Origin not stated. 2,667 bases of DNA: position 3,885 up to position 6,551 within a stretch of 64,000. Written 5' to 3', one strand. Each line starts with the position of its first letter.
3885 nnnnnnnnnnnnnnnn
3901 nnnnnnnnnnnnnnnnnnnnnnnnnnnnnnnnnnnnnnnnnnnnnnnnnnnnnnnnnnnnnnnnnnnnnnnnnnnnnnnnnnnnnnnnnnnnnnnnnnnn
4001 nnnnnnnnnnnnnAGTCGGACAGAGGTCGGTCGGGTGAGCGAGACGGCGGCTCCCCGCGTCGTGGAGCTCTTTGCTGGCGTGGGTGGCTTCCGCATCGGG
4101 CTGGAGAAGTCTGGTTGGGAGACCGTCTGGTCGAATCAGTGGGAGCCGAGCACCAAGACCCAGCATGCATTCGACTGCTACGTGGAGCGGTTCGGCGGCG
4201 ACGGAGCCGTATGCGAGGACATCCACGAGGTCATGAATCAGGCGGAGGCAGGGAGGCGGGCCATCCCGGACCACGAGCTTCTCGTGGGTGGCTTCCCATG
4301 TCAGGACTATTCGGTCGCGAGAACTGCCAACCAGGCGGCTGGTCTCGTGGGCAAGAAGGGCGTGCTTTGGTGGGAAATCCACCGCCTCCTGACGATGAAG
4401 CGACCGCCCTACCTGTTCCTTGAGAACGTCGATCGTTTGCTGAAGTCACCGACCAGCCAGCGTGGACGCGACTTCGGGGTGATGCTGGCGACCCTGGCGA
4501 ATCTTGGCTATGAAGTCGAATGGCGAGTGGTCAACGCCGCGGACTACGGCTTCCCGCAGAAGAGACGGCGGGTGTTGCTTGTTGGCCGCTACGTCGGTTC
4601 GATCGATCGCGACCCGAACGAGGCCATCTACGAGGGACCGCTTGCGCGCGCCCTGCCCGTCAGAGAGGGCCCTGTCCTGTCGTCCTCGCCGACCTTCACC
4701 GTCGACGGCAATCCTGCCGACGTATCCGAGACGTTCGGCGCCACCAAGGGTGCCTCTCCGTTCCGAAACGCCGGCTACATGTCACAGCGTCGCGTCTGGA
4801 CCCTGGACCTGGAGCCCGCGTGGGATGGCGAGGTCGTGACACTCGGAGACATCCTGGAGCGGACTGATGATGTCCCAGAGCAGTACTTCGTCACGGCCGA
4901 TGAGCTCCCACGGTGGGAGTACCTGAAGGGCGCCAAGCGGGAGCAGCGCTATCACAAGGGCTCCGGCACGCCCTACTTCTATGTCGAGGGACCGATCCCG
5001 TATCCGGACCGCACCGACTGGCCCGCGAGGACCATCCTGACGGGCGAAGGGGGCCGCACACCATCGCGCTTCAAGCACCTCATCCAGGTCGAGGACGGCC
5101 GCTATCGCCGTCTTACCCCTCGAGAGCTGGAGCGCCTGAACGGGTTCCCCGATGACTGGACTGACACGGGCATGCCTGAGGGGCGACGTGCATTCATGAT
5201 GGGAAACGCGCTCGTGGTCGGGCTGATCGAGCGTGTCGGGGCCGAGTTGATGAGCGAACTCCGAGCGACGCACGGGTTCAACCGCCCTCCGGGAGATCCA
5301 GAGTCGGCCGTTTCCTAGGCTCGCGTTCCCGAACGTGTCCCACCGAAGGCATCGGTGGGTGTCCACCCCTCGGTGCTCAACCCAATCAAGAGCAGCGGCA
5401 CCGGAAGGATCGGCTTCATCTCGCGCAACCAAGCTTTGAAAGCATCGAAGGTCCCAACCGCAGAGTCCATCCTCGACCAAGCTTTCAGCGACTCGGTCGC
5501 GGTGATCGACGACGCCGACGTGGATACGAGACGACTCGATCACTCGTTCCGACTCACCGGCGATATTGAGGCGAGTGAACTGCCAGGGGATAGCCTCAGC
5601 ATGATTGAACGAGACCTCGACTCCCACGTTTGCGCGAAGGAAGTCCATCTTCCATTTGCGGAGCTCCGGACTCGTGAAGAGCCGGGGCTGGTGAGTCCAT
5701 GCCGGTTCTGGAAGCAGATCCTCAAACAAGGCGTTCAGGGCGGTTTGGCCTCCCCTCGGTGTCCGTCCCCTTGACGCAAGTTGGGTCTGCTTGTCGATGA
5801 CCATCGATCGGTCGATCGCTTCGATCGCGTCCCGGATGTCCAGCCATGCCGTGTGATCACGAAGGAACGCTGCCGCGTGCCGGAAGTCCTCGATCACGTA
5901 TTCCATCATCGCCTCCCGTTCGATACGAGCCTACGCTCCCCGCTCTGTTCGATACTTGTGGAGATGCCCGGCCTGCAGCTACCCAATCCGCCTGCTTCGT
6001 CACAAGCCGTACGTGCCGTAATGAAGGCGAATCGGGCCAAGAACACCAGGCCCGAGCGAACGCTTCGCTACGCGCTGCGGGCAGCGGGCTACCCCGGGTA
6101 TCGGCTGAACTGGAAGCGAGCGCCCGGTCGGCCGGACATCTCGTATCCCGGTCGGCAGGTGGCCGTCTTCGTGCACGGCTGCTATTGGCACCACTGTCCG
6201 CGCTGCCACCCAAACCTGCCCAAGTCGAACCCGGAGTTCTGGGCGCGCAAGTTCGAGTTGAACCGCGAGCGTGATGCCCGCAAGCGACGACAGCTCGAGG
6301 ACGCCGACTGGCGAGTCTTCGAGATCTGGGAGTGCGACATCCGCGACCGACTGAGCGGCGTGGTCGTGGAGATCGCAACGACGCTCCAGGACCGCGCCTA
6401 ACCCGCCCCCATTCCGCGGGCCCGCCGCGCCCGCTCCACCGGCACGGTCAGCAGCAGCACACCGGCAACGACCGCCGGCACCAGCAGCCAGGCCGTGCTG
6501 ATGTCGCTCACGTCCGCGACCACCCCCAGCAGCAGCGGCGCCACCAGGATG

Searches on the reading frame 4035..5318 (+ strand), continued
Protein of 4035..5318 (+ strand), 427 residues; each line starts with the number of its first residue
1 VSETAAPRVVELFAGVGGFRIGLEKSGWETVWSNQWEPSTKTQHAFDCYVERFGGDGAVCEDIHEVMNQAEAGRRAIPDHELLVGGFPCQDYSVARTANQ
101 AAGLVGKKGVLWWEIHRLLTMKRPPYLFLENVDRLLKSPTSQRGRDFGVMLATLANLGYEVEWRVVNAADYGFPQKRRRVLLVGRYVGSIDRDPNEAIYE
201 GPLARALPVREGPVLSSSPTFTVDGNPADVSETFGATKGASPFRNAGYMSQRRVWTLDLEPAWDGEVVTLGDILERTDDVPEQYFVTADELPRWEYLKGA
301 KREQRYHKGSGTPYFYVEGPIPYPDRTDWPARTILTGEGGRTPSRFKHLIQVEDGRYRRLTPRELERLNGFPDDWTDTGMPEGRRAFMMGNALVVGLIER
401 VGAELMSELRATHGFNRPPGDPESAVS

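Call 43: find_homologous_proteins(query=window:4035-5315:+, max_evalue=1e-30)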
Query seq(427 aa) (427 aa): 8000 proteins with E <= 1e-30 among 8000 candidates; the best 120 are listed.
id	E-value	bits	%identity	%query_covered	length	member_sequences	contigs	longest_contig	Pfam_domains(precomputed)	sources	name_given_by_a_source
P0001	8.4e-296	999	100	100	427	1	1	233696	PF00145.24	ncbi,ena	-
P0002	3.6e-257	872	89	97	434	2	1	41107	PF00145.24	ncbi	-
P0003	2.4e-254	862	88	97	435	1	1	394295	PF00145.24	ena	-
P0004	7.1e-254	861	88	96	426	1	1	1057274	PF00145.24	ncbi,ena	-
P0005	1.5e-252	856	90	94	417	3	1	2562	PF00145.24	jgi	jgi:DNA (cytosine-5)-methyltransferase 1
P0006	4.6e-252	855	86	97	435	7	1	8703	PF00145.24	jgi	jgi:DNA (cytosine-5)-methyltransferase 1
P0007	5.0e-250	848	85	98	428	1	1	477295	PF00145.24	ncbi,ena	-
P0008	9.3e-248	841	85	97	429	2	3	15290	PF00145.24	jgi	jgi:DNA (cytosine-5)-methyltransferase 1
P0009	2.6e-247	839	86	96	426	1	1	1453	PF00145.24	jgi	jgi:DNA (cytosine-5)-methyltransferase 1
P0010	4.1e-247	838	85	96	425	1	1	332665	PF00145.24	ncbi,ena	-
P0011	5.6e-247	838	86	94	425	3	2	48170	PF00145.24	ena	-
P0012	1.3e-246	837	83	99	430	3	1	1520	PF00145.24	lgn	-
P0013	6.6e-246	834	86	96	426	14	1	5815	PF00145.24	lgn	-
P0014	1.4e-245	833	86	96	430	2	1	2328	PF00145.24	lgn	-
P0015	2.7e-245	832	84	96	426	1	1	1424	PF00145.24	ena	-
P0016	3.1e-245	832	84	98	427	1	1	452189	PF00145.24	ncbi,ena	-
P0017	5.4e-245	831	82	100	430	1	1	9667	PF00145.24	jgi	-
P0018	6.0e-245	831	86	95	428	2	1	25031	PF00145.24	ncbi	-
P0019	2.3e-244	829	84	96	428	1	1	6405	PF00145.24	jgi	-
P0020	3.7e-243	825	85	96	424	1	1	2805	PF00145.24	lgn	-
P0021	3.9e-243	825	83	96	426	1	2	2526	PF00145.24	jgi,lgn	-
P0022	7.9e-243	824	83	98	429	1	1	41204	PF00145.24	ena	-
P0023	1.2e-242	824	81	100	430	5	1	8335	PF00145.24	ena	-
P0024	1.4e-241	820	81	100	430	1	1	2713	PF00145.24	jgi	jgi:DNA (cytosine-5)-methyltransferase 1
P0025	2.0e-241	820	84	95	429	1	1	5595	PF00145.24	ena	-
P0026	2.5e-241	819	84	96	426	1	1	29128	PF00145.24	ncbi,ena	-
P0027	6.0e-241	818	83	95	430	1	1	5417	PF00145.24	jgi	jgi:DNA (cytosine-5)-methyltransferase 1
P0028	4.2e-240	815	80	99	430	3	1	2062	PF00145.24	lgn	-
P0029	1.5e-239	813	83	97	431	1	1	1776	PF00145.24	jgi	jgi:DNA (cytosine-5)-methyltransferase 1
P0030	2.6e-239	813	84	96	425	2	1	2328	PF00145.24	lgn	-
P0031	2.7e-239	813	83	97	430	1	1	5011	PF00145.24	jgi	jgi:DNA (cytosine-5)-methyltransferase 1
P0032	2.1e-238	810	82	97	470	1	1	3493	PF00145.24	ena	-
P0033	3.5e-238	809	83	96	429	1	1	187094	PF00145.24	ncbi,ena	-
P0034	1.9e-237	806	80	99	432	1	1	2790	PF00145.24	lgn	-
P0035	1.3e-236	804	83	95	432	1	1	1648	PF00145.24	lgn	-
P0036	3.8e-236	802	83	94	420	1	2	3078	PF00145.24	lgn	-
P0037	1.8e-233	793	81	97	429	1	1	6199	PF00145.24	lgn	-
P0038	7.7e-232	788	79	96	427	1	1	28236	PF00145.24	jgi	-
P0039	1.5e-231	787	82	94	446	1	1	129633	PF00145.24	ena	-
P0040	1.6e-230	784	78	99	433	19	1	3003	PF00145.24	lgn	-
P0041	1.3e-227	774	80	96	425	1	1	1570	PF00145.24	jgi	jgi:DNA (cytosine-5)-methyltransferase 1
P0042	1.8e-227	774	78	99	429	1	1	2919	PF00145.24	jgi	jgi:DNA (cytosine-5)-methyltransferase 1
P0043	6.8e-227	772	80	94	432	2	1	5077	PF00145.24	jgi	jgi:DNA (cytosine-5)-methyltransferase 1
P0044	1.1e-224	764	78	96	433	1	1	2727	PF00145.24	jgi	jgi:DNA (cytosine-5)-methyltransferase 1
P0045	1.5e-224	764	79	96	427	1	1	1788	PF00145.24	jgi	jgi:DNA (cytosine-5)-methyltransferase 1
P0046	2.7e-224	763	76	100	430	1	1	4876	PF00145.24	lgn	-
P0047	4.9e-224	762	78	96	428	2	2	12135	PF00145.24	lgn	-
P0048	3.4e-222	756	77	98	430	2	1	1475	PF00145.24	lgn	-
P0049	1.3e-221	754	78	94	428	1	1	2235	PF00145.24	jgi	jgi:DNA (cytosine-5)-methyltransferase 1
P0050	1.9e-221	754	75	99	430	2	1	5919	PF00145.24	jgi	-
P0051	1.6e-216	738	77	95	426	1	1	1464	PF00145.24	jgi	jgi:DNA (cytosine-5)-methyltransferase 1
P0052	4.4e-216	736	76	95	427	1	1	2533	PF00145.24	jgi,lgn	jgi:DNA (cytosine-5)-methyltransferase 1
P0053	9.2e-216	735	76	96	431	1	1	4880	PF00145.24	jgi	jgi:DNA (cytosine-5)-methyltransferase 1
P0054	1.4e-215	734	76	96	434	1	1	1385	PF00145.24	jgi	jgi:DNA (cytosine-5)-methyltransferase 1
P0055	7.9e-215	732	77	94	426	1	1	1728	PF00145.24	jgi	jgi:DNA (cytosine-5)-methyltransferase 1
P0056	1.0e-214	732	77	95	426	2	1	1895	PF00145.24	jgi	-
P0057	4.9e-213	726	75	95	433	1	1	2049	PF00145.24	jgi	jgi:DNA (cytosine-5)-methyltransferase 1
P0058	1.9e-212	724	76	96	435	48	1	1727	PF00145.24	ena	-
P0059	3.6e-212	723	75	96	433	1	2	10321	PF00145.24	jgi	jgi:DNA (cytosine-5)-methyltransferase 1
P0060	3.7e-212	723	74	96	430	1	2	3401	PF00145.24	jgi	jgi:DNA (cytosine-5)-methyltransferase 1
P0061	6.5e-211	719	76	95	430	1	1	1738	PF00145.24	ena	-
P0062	1.7e-210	718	76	96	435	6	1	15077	PF00145.24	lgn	-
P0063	8.4e-210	715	74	96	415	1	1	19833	PF00145.24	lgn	-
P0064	7.4e-209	712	74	96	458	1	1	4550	PF00145.24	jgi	jgi:DNA (cytosine-5)-methyltransferase 1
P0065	9.0e-209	712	74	95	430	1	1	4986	PF00145.24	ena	-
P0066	1.1e-208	712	73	95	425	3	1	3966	PF00145.24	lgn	-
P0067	2.4e-208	711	74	94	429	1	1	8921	PF00145.24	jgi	jgi:DNA (cytosine-5)-methyltransferase 1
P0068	5.1e-208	710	73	95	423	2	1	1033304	PF00145.24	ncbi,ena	-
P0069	1.6e-207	708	74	95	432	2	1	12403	PF00145.24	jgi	jgi:DNA (cytosine-5)-methyltransferase 1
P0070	7.9e-207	706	74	95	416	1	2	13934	PF00145.24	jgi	jgi:DNA (cytosine-5)-methyltransferase 1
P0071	1.1e-206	705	75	95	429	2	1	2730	PF00145.24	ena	-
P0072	2.0e-205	701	72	96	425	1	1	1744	PF00145.24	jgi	jgi:DNA (cytosine-5)-methyltransferase 1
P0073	1.5e-204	698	73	96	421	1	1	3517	PF00145.24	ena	-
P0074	1.8e-202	691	71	98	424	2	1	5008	PF00145.24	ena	-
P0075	1.8e-202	691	71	99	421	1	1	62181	PF00145.24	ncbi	ncbi:DNA (cytosine-5-)-methyltransferase [soil metagenome]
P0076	2.6e-202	691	71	96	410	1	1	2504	PF00145.24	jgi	jgi:DNA (cytosine-5)-methyltransferase 1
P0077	7.3e-200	683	74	94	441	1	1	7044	PF00145.24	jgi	jgi:DNA (cytosine-5)-methyltransferase 1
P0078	1.6e-199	681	72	96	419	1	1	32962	PF00145.24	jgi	jgi:DNA (cytosine-5)-methyltransferase 1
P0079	3.3e-199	681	73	94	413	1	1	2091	PF00145.24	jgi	jgi:DNA (cytosine-5)-methyltransferase 1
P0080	5.3e-199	680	73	94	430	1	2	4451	PF00145.24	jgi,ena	-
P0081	5.8e-199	680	72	95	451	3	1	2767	PF00145.24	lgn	-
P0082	1.8e-198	678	72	96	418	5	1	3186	PF00145.24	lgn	-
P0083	2.6e-198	678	72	94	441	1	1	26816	PF00145.24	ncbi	-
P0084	2.7e-198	677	71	96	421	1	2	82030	PF00145.24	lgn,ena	-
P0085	3.6e-198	677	73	94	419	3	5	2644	PF00145.24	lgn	-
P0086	9.5e-198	676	73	94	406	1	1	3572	PF00145.24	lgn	-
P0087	2.0e-197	675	71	94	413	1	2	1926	PF00145.24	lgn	-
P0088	5.4e-197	673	71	95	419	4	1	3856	PF00145.24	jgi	jgi:DNA (cytosine-5)-methyltransferase 1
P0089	8.5e-197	673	72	94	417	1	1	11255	PF00145.24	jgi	jgi:DNA (cytosine-5)-methyltransferase 1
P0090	8.9e-196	669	68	96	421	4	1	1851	PF00145.24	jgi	jgi:DNA (cytosine-5)-methyltransferase 1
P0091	1.1e-195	669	70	95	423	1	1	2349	PF00145.24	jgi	jgi:DNA (cytosine-5)-methyltransferase 1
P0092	1.6e-195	668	70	95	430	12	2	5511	PF00145.24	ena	-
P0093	1.6e-195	668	71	95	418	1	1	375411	PF00145.24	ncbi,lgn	-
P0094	6.2e-195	666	74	75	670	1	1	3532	PF00145.24,PF13403.12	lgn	-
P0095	1.2e-194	666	71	94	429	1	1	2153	PF00145.24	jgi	jgi:DNA (cytosine-5)-methyltransferase 1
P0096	1.4e-194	665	71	94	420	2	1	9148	PF00145.24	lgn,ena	-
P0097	1.7e-194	665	63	93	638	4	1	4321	PF00145.24,PF13403.12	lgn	-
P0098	6.7e-194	663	69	96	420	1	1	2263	PF00145.24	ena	-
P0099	8.6e-193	659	62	93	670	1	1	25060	PF00145.24,PF13403.12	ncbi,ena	-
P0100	3.1e-192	658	68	98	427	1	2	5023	PF00145.24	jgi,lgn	jgi:DNA (cytosine-5)-methyltransferase 1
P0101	5.7e-192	657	62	92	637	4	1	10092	PF00145.24,PF13403.12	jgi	-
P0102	7.5e-192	656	70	95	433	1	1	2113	PF00145.24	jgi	jgi:DNA (cytosine-5)-methyltransferase 1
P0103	2.6e-190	651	71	94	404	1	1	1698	PF00145.24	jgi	jgi:DNA (cytosine-5)-methyltransferase 1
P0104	4.0e-190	651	70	94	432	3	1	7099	PF00145.24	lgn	-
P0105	4.4e-190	650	60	94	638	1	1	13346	PF00145.24,PF13403.12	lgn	-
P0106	5.7e-190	650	68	95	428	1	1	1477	PF00145.24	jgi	jgi:DNA (cytosine-5)-methyltransferase 1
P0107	1.9e-189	648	68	94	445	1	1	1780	PF00145.24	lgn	-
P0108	5.0e-189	647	68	95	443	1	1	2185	PF00145.24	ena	-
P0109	2.8e-188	644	72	75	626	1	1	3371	PF00145.24,PF13403.12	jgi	jgi:DNA (cytosine-5)-methyltransferase 1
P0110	4.1e-186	637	69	94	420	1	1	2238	PF00145.24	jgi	jgi:DNA (cytosine-5)-methyltransferase 1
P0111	9.4e-186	636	66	96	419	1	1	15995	PF00145.24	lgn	-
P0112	1.7e-184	632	67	96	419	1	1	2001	PF00145.24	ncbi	-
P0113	1.9e-184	632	67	95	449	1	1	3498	PF00145.24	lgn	-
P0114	6.5e-184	630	67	96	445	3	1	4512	PF00145.24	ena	-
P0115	3.7e-183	628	81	78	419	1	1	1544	PF00145.24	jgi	jgi:DNA (cytosine-5)-methyltransferase 1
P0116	1.5e-182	626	60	94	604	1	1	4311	PF00145.24,PF13403.12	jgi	jgi:DNA (cytosine-5)-methyltransferase 1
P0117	2.8e-182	625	68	94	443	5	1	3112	PF00145.24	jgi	jgi:DNA (cytosine-5)-methyltransferase 1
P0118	1.6e-181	622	68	94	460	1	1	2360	PF00145.24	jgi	jgi:DNA (cytosine-5)-methyltransferase 1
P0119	2.4e-181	622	66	95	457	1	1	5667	PF00145.24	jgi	jgi:DNA (cytosine-5)-methyltransferase 1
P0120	4.3e-181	621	65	94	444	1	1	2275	PF00145.24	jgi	jgi:DNA (cytosine-5)-methyltransferase 1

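Call 44: find_encoding_contigs(protein=P0001, flank=10000, max_places=4)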
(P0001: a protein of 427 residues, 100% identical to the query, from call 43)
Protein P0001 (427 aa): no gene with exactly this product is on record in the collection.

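Call 45: list_cluster_members(proteins=[P0001])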
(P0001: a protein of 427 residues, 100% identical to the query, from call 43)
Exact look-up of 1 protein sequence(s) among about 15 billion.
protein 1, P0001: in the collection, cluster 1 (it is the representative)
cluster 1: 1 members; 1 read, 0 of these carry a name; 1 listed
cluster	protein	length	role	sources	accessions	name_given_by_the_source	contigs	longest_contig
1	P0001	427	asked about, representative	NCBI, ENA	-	-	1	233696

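Call 59: find_encoding_contigs(protein=P0002, flank=10000, max_places=3)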
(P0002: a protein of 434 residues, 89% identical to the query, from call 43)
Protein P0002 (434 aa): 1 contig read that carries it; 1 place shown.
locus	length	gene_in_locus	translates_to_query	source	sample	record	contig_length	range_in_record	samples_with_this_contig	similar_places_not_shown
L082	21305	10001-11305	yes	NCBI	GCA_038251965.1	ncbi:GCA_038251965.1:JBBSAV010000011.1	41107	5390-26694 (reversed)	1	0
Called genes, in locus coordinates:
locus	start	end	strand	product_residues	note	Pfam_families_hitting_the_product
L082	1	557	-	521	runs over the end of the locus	PF13746:Fer4_18 (faint), PF12838:Fer4_7 (faint), PF17179:Fer4_22, PF00175:NAD_binding_1, PF10418:DHODB_Fe-S_bind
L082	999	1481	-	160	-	PF00027:cNMP_binding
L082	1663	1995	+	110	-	-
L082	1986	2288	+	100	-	PF01455:HupF_HypC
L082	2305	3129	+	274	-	PF19927:DUF6390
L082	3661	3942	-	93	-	-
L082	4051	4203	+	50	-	-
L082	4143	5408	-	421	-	PF00083:Sugar_tr, PF07690:MFS_1, PF12832:MFS_1_like, PF07690:MFS_1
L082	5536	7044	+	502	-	PF13482:RNase_H_2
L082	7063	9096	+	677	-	PF13086:AAA_11 (faint), PF13604:AAA_30 (weak), PF13087:AAA_12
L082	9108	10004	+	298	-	PF13020:NOV_C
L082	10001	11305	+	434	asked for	PF00145:DNA_methylase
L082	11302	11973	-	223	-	PF09195:Endonuc-BglII, PF02923:BamHI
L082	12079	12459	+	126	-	PF03852:Vsr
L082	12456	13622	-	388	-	PF07690:MFS_1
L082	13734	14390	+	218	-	-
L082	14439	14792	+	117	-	-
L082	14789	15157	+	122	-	PF13560:HTH_31, PF01381:HTH_3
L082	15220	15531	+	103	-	-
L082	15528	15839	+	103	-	-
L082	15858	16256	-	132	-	PF01850:PIN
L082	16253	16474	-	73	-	PF01402:RHH_1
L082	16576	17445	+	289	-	PF01209:Ubie_methyltran (weak), PF08241:Methyltransf_11, PF08242:Methyltransf_12 (weak), PF13578:Methyltransf_24 (faint), PF13649:Methyltransf_25, PF13847:Methyltransf_31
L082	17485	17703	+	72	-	-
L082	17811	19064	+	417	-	PF01979:Amidohydro_1, PF07969:Amidohydro_3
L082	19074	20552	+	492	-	PF00370:FGGY_N, PF02782:FGGY_C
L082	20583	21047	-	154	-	PF03653:UPF0093 (weak), PF10027:DUF2269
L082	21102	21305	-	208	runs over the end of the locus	PF01545:Cation_efflux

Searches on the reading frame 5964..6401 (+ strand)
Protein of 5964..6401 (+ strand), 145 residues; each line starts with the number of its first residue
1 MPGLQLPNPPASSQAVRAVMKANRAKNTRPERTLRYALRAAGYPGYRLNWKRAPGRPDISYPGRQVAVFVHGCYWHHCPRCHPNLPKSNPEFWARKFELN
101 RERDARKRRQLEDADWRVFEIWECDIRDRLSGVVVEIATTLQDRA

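Call 3: search_protein_families(library=pfam, proteins=[window:5964-6401:+], max_evalue=0.01)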
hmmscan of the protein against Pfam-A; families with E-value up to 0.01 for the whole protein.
window:5964-6401:+ (145 aa): 2 families
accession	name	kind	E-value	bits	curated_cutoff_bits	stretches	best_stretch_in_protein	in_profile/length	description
PF03852.21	Vsr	-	1.8e-19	69.8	27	1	17-77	10-69/74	DNA mismatch endonuclease Vsr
PF04480.18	DUF559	-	0.0045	17.3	20.6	0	98-141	65-108/109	Protein of unknown function (DUF559)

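Call 38: search_protein_families(library=padloc, proteins=[window:5964-6401:+], max_evalue=0.001)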
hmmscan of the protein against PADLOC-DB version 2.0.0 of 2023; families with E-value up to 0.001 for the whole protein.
window:5964-6401:+ (145 aa): 1 family
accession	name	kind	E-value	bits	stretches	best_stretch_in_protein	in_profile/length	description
PDLC03397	Vsr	-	5.8e-19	66.7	1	19-129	13-122/156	Type II nicking endonuclease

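Call 39: search_protein_families(library=ncbifam, proteins=[window:5964-6401:+], max_evalue=0.001)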
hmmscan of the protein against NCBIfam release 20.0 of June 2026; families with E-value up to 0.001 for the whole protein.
window:5964-6401:+ (145 aa): 1 family
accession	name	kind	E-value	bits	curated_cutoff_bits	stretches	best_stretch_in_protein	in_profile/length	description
TIGR00632.1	vsr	subfamily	1.1e-33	116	97.85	1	16-125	10-119/119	DNA mismatch endonuclease Vsr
